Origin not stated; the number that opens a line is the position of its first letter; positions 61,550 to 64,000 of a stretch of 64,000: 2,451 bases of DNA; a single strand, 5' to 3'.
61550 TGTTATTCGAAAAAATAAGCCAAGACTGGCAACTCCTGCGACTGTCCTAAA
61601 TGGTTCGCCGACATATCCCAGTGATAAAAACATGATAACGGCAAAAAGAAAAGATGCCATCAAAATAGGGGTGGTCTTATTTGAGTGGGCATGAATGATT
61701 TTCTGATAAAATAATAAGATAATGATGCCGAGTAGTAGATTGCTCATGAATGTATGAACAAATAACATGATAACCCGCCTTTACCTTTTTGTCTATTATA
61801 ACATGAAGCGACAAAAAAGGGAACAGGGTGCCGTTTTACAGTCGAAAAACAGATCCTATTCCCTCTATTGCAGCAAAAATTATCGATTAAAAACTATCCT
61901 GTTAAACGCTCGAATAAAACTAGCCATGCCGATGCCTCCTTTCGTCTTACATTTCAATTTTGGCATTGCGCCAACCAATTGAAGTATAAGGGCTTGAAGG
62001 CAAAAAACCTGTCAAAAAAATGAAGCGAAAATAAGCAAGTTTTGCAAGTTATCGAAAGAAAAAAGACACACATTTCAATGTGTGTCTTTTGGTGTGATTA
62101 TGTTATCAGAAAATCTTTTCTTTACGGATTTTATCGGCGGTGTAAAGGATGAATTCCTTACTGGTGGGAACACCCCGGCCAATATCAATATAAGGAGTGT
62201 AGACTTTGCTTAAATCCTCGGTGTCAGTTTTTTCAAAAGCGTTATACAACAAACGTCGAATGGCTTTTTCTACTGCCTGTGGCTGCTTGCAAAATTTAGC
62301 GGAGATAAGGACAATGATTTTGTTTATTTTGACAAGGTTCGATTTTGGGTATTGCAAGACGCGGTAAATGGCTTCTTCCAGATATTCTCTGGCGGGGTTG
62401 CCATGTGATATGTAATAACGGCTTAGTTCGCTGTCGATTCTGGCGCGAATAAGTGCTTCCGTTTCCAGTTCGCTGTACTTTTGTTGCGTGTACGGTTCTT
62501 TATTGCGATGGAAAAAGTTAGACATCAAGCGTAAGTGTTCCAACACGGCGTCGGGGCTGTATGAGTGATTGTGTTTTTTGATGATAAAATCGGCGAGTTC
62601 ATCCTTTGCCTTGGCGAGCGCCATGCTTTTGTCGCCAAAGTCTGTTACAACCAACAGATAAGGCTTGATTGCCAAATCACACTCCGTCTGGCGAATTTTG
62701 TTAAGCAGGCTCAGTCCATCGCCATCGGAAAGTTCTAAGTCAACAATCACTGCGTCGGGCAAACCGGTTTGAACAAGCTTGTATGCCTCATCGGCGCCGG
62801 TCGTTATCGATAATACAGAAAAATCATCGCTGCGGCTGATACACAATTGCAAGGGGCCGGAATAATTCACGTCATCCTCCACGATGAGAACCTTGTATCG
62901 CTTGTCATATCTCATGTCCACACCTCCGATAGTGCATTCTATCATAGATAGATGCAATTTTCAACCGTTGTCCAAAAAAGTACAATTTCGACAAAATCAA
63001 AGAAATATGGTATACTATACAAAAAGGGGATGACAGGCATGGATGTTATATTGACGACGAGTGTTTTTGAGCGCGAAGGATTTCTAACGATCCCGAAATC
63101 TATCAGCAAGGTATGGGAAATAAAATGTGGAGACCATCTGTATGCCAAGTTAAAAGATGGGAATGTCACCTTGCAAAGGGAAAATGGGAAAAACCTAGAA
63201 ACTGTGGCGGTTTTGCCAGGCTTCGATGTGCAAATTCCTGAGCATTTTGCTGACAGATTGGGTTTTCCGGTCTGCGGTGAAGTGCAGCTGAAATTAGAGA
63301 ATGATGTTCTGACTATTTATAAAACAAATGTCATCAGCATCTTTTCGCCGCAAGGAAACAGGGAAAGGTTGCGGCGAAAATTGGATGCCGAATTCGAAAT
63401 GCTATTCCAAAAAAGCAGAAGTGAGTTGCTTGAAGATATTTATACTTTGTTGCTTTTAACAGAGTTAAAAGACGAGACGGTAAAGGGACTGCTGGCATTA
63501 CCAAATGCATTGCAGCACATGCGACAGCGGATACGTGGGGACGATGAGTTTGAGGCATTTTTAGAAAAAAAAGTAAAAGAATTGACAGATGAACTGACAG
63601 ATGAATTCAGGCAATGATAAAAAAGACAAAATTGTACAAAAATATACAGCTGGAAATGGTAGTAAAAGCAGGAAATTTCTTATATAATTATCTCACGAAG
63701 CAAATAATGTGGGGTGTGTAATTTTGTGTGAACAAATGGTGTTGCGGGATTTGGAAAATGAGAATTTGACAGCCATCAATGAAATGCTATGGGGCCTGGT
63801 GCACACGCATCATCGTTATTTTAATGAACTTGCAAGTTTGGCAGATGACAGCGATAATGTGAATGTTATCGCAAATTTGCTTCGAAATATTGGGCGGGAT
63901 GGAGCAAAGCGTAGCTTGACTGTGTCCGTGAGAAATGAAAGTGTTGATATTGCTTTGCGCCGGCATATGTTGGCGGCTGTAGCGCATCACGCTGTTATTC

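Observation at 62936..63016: Back-to-back divergent promoters bridged by a 0A-box-containing inverted repeat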

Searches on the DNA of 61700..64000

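Call 83: search_rna_families(source=window, start=61700, end=64000, threshold=evalue, max_evalue=1)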
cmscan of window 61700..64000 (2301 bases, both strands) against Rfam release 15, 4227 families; matches with E-value up to 1: 4.
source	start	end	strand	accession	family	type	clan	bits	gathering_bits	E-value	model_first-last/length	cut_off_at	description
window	62001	62095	+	RF02618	SSRC34_2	Gene; sRNA;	-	27.3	48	0.095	1-125/125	no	Streptococcus sRNA 34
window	62601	62640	-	RF03156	L31-Firmicutes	Cis-reg; leader;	CL00118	19.3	33.3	0.57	1-32/32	no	L31-Firmicutes ribosomal protein leader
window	63344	63378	+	RF02472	Gl_RNase_MRP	Gene; ribozyme;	-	18.1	60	0.19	1-189/189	no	Giardia RNase MRP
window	63609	63798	+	RF01295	SCARNA7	Gene; snRNA; snoRNA; scaRNA;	-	17.5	65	0.16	1-330/330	no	Small Cajal body-specific RNA 7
